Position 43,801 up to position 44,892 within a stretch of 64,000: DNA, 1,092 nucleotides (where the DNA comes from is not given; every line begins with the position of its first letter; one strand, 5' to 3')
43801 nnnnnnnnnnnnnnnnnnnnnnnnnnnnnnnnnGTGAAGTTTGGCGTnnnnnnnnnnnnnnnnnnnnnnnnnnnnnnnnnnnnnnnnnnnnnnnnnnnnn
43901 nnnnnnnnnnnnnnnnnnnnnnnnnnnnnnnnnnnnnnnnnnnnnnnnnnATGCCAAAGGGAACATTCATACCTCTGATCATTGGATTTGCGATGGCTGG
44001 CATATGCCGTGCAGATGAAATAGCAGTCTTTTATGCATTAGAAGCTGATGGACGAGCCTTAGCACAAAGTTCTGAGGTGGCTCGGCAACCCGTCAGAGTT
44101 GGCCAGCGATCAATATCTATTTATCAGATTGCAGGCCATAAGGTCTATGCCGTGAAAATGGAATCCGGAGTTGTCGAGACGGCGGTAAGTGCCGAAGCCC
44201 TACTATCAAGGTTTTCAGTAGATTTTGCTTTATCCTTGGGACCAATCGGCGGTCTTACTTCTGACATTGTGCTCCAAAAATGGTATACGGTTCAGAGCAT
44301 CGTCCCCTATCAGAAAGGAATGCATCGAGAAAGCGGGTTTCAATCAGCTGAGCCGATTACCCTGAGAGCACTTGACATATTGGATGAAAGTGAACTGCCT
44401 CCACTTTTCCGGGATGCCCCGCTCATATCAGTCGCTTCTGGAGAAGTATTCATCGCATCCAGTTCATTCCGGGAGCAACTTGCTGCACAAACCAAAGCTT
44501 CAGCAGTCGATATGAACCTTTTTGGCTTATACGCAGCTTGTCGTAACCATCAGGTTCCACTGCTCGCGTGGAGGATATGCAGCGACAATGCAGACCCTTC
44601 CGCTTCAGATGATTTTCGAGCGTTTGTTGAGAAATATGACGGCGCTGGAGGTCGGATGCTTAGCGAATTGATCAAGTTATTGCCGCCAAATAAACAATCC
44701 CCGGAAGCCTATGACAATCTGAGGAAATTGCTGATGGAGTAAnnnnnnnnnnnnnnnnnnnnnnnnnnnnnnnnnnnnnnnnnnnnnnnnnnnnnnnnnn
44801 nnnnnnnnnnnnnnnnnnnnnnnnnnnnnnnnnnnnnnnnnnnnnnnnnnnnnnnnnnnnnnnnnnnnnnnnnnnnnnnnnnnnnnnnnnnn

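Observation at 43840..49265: Low-GC 5.4-kb accessory island with no mobility genes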

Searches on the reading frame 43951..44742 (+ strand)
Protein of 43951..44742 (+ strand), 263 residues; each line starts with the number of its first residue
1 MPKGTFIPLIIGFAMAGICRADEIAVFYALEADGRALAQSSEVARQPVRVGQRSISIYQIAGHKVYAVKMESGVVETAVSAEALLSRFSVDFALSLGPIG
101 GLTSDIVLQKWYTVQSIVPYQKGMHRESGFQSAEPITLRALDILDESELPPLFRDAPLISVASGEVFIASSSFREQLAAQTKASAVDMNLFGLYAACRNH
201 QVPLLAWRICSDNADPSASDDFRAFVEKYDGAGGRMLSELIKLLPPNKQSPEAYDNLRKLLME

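Call 3: search_protein_families(library=pfam, proteins=[window:43951-44742:+], max_evalue=0.01)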
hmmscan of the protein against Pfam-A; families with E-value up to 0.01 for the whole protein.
window:43951-44742:+ (263 aa): 1 family
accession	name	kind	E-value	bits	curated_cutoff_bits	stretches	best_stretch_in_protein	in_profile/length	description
PF01048.26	PNP_UDP_1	-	1.7e-12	47.7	25.1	1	24-241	2-232/233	Phosphorylase superfamily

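Call 4: search_protein_families(library=padloc, proteins=[window:43951-44742:+], max_evalue=0.01)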
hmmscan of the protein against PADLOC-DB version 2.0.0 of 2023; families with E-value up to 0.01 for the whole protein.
window:43951-44742:+ (263 aa): 2 families
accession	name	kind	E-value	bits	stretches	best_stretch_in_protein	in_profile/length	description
PDLC00759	Effector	-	1.9e-07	28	1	160-224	419-484/506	PN-superfamily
PDLC04726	PDC-M60C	-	5.8e-06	23.4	1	161-226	317-386/407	-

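Call 29: find_homologous_proteins(query=window:43951-44742:+, max_evalue=0.00001)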
Query window:43951-44742:+ (263 aa): 121 proteins with E <= 0.00001 among 1844 candidates; the best 120 are listed.
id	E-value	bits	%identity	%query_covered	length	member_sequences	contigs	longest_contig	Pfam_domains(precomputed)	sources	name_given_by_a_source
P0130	4.5e-157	539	100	95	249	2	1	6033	PF01048.27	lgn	-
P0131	1.9e-80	288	54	98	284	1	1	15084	PF01048.27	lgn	-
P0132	1.0e-79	286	55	92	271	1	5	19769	PF01048.27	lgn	-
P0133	1.3e-78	282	53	96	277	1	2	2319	PF01048.27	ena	-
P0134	1.6e-78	282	54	98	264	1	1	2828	PF01048.27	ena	-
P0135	5.5e-78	280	54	92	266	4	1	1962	PF01048.27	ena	-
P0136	7.1e-78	280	53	96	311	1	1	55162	PF01048.27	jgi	jgi:adenosylhomocysteine nucleosidase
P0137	7.6e-77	276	52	99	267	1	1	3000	PF01048.27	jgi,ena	-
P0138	1.5e-76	275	52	94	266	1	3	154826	PF01048.27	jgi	jgi:nucleoside phosphorylase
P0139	5.0e-76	273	50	96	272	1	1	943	PF01048.27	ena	-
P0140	1.3e-75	272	52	93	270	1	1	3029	PF01048.27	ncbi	-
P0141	3.7e-75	271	51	94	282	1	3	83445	PF01048.27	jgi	jgi:nucleoside phosphorylase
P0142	2.1e-74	268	53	98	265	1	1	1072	PF01048.27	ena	-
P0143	3.2e-74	268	51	95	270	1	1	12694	PF01048.27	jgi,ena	-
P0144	4.7e-74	267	55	92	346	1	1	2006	PF01048.27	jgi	jgi:nucleoside phosphorylase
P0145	7.7e-74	266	52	94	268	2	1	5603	PF01048.27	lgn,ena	-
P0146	7.8e-73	263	51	94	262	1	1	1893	PF01048.27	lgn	-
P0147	4.6e-72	260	49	95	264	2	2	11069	PF01048.27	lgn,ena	-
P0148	6.9e-72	260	51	92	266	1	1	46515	PF01048.27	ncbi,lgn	-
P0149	2.1e-71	258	52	92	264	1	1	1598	PF01048.27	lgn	-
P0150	2.3e-71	258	48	97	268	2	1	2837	PF01048.27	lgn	-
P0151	2.1e-70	255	49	98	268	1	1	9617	PF01048.27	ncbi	-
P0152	5.3e-70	254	51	92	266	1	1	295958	PF01048.27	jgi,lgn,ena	-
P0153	5.9e-70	254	48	96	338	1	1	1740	PF01048.27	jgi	jgi:nucleoside phosphorylase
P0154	1.1e-69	253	50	95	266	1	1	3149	PF01048.27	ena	-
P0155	1.3e-69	252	50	98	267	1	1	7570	PF01048.27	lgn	-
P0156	1.5e-69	252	51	92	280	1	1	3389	PF01048.27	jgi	jgi:nucleoside phosphorylase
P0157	6.2e-69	250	50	92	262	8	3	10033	PF01048.27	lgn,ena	-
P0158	8.5e-69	250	48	97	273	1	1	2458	PF01048.27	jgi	jgi:nucleoside phosphorylase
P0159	1.6e-68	249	49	98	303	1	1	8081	PF01048.27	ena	-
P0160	6.2e-68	247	49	97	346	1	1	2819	PF01048.27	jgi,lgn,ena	-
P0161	9.2e-68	246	48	95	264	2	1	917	PF01048.27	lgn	-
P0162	1.1e-67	246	50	92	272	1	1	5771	PF01048.27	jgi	-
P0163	1.3e-67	246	48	100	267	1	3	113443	PF01048.27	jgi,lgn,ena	jgi:nucleoside phosphorylase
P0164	2.3e-67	245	49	97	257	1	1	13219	PF01048.27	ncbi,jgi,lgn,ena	jgi:nucleoside phosphorylase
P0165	2.5e-67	245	49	92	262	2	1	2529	PF01048.27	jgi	jgi:nucleoside phosphorylase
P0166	5.1e-67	244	47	98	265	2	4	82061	PF01048.27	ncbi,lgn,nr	ncbi:MAG: hypothetical protein P4N60_16250 [Verrucomicrobiae bacterium]|nr:hypothetical protein [Ver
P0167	7.2e-67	243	48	95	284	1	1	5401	PF01048.27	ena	-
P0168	2.1e-66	242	46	100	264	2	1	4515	PF01048.27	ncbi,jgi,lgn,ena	jgi:nucleoside phosphorylase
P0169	1.0e-65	240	48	92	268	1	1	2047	PF01048.27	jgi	jgi:adenosylhomocysteine nucleosidase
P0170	1.6e-65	239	47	97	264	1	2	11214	PF01048.27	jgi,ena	jgi:adenosylhomocysteine nucleosidase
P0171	1.7e-65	239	48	93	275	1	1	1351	PF01048.27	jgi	jgi:adenosylhomocysteine nucleosidase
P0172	2.1e-65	239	49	92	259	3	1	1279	PF01048.27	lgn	-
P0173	4.3e-65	238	47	95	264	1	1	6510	PF01048.27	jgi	jgi:nucleoside phosphorylase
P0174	7.0e-65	237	49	92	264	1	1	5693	PF01048.27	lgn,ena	-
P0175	1.4e-64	236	49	88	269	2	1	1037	PF01048.27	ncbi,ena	-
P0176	1.8e-64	236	47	93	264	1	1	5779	PF01048.27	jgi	jgi:adenosylhomocysteine nucleosidase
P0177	2.2e-64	235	50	98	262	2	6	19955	PF01048.27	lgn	-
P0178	9.2e-64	233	46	97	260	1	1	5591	PF01048.27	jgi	jgi:adenosylhomocysteine nucleosidase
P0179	1.6e-63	232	46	97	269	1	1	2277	PF01048.27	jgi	jgi:nucleoside phosphorylase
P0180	4.0e-63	231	48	92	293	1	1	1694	PF01048.27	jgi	jgi:nucleoside phosphorylase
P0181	4.1e-63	231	46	92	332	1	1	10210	PF01048.27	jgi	jgi:nucleoside phosphorylase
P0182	4.6e-63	231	47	92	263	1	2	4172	PF01048.27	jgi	jgi:adenosylhomocysteine nucleosidase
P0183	1.4e-62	229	44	96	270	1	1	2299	PF01048.27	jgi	jgi:adenosylhomocysteine/aminodeoxyfutalosine nucleosidase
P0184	2.1e-62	229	47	92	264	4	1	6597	PF01048.27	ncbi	-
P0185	5.3e-62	228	48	92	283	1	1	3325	PF01048.27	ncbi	-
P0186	1.3e-61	226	48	92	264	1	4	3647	PF01048.27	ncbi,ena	-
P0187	1.4e-61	226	43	100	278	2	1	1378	PF01048.27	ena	-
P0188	3.5e-61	225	45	98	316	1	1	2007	PF01048.27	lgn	-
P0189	3.6e-61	225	47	94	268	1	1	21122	PF01048.27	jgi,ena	-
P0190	3.9e-61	225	48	96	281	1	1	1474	PF01048.27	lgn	-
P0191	4.9e-61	224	46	92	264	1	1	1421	PF01048.27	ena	-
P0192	5.0e-61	224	44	98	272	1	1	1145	PF01048.27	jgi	jgi:adenosylhomocysteine/aminodeoxyfutalosine nucleosidase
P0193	1.4e-60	223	47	92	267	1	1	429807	PF01048.27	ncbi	-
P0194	2.1e-60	222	45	96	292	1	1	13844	PF01048.27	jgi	jgi:nucleoside phosphorylase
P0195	4.8e-60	221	47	92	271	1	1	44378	PF01048.27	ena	-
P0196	1.0e-59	220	48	92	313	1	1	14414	PF01048.27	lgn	-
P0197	1.2e-59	220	47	92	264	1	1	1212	PF01048.27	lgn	-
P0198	3.3e-59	218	46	96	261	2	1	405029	PF01048.27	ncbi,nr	ncbi:MAG: 5'-methylthioadenosine/S-adenosylhomocysteine nucleosidase [Verrucomicrobiae bacterium]|nr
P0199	1.3e-58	216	46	96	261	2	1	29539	PF01048.27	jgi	jgi:adenosylhomocysteine nucleosidase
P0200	1.6e-58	216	44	95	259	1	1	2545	PF01048.27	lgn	-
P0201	3.6e-56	208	44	92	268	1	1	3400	PF01048.27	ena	-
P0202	3.9e-56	208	47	92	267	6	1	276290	PF01048.27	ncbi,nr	ncbi:MAG: hypothetical protein M9935_00385 [Kiritimatiellae bacterium]|nr:hypothetical protein [Kiri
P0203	4.4e-56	208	44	96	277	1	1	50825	PF01048.27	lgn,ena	-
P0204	2.0e-55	206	43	92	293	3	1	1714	PF01048.27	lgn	-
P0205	9.7e-55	204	44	88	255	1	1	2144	PF01048.27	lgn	-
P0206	1.2e-54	203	42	98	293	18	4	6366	PF01048.27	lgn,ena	-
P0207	1.5e-54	203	44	94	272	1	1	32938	PF01048.27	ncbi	ncbi:MAG: hypothetical protein AB7V22_01320 [Kiritimatiellia bacterium]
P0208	2.6e-54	202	42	98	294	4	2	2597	PF01048.27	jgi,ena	jgi:nucleoside phosphorylase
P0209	5.5e-54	201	45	96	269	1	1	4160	PF01048.27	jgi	jgi:nucleoside phosphorylase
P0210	4.6e-53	198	44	92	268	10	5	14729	PF01048.27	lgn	-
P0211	8.2e-53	197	42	92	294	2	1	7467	PF01048.27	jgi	jgi:nucleoside phosphorylase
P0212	2.1e-52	196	46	92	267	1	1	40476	PF01048.27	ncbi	-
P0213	4.2e-52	195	45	92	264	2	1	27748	PF01048.27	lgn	-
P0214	6.5e-52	194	42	97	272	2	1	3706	PF01048.27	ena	-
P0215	6.6e-52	194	42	100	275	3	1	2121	PF01048.27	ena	-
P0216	7.7e-52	194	43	92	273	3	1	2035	PF01048.27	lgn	-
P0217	1.6e-51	193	40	97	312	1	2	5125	PF01048.27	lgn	-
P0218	1.9e-51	193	41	97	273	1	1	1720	PF01048.27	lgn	-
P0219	3.9e-51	192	43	92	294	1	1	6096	PF01048.27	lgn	-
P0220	5.0e-51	192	40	98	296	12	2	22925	PF01048.27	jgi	jgi:nucleoside phosphorylase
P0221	5.9e-51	191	42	92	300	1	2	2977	PF01048.27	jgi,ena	jgi:nucleoside phosphorylase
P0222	1.3e-50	190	43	92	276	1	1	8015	PF01048.27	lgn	-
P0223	2.2e-50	189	39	97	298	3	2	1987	PF01048.27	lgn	-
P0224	2.4e-50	189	45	98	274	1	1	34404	PF01048.27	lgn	-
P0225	3.5e-50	189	50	74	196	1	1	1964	PF01048.27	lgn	-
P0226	1.1e-49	187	44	92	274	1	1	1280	PF01048.27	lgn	-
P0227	2.1e-49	186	40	92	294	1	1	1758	PF01048.27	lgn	-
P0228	2.9e-49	186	43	96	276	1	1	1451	PF01048.27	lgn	-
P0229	3.4e-49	186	40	92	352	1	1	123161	PF01048.27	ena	-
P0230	3.8e-49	185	40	99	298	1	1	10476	PF01048.27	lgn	-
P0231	6.2e-49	185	39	90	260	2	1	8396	PF01048.27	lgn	-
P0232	2.5e-48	183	43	92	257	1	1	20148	PF01048.27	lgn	-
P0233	2.9e-48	183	39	90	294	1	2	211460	PF01048.27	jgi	jgi:nucleoside phosphorylase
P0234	3.2e-48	182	45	92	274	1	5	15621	PF01048.27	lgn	-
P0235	9.0e-48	181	40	91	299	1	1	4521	PF01048.27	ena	-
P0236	2.4e-47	180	43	89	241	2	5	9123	PF01048.27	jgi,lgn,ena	-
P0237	1.2e-46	177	40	90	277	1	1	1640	PF01048.27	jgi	jgi:nucleoside phosphorylase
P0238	1.8e-46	177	42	92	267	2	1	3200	PF01048.27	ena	-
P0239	3.1e-45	173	40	98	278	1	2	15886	PF01048.27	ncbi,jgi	jgi:adenosylhomocysteine/aminodeoxyfutalosine nucleosidase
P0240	3.5e-44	169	43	82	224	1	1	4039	PF01048.27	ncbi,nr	ncbi:MAG TPA: hypothetical protein P5208_12160, partial [Smithellaceae bacterium]|nr:hypothetical pr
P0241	3.8e-44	169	40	90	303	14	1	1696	PF01048.27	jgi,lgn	jgi:nucleoside phosphorylase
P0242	5.8e-44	168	40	98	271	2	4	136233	PF01048.27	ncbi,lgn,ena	-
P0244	1.4e-37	148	44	65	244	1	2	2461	PF01048.27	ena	-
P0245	3.2e-36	143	36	92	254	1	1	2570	PF01048.27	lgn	-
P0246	6.2e-36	142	35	99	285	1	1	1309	PF01048.27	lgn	-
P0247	7.2e-34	135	53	50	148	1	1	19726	PF01048.27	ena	-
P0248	1.8e-33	134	35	96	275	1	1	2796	PF01048.27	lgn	-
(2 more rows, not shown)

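Call 31: find_related_loci(query=A1, collection=metagenome_contigs, flank=8000)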
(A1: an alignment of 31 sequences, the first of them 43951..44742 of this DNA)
Query A1 (263 aa) in metagenome_contigs; peptide patterns used: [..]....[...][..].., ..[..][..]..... (x = any residue, [..] = any of these).
210 stretches matched a pattern; 49 encode a relative of the query (tblastn E <= 1e-3); 49 distinct loci.
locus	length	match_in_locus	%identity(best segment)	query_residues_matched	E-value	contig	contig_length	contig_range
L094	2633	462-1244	52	1-261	5e-86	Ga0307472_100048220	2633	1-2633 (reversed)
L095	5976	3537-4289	51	11-261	3e-81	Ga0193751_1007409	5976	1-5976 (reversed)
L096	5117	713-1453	52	16-261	3e-81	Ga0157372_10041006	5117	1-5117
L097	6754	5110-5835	50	21-263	1e-77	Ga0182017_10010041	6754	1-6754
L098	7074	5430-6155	50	21-263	1e-77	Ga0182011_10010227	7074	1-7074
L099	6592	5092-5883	48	1-263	3e-75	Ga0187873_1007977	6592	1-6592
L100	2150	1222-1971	46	13-263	2e-77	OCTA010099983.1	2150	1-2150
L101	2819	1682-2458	49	6-261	8e-76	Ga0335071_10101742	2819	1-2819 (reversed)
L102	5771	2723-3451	50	20-261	6e-74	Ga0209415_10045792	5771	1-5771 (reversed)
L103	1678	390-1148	48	13-263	1e-76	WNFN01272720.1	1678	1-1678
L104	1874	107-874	47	9-263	1e-75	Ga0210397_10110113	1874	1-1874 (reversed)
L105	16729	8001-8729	51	20-261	3e-78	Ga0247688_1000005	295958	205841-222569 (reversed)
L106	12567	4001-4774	47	15-261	5e-68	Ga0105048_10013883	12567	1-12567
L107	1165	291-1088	43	1-263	2e-72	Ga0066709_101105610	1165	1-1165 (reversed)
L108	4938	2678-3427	44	13-263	6e-64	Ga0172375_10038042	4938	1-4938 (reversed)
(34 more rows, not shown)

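Call 36: search_protein_families(library=ncbifam, proteins=[window:43951-44742:+], max_evalue=0.01)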
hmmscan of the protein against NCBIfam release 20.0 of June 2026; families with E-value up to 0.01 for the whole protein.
window:43951-44742:+ (263 aa): 10 families
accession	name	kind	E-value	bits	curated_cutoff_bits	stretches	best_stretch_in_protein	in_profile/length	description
NF004079.0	PRK05584.1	equivalog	3e-17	62.9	169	2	161-242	146-228/232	5'-methylthioadenosine/adenosylhomocysteine nucleosidase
NF004168.0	PRK05634.1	equivalog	1.5e-09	37.9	129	1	159-228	105-172/185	nucleosidase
TIGR01704.1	MTA_SAH-Nsdase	equivalog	1e-08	35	73.8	1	161-242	145-227/229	5'-methylthioadenosine/S-adenosylhomocysteine nucleosidase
TIGR03664.1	fut_nucase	equivalog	1.1e-07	31.8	124.7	1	51-215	23-204/228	futalosine hydrolase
TIGR03468.1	HpnG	hypoth_equivalog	1.2e-06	28.3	187.1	1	76-222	32-166/212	hopanoid-associated phosphorylase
NF005522.0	PRK07164.1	equivalog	2.1e-06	27.3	161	1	23-110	5-91/218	5'-methylthioadenosine/S-adenosylhomocysteine nucleosidase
NF011286.0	PRK14697.1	equivalog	8.8e-06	25.4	260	1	60-227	39-210/233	bifunctional 5'-methylthioadenosine/S-adenosylhomocysteine nucleosidase/phosphatase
NF005213.0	PRK06698.1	equivalog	7.2e-05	21.7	768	1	58-245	37-228/459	bifunctional 5'-methylthioadenosine/S-adenosylhomocysteine nucleosidase/phosphatase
TIGR01705.1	MTA_SAH-nuc-hyp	equivalog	0.00016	21.6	152.2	1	72-230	38-191/212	5'-methylthioadenosine/S-adenosylhomocysteine nucleosidase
NF005221.0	PRK06714.1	equivalog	0.0051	16.4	218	0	162-225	146-209/236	S-adenosylhomocysteine nucleosidase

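Call 37: search_protein_families(library=phrogs, proteins=[window:43951-44742:+], max_evalue=0.01)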
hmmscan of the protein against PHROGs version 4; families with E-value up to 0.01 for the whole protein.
window:43951-44742:+ (263 aa): 0 families
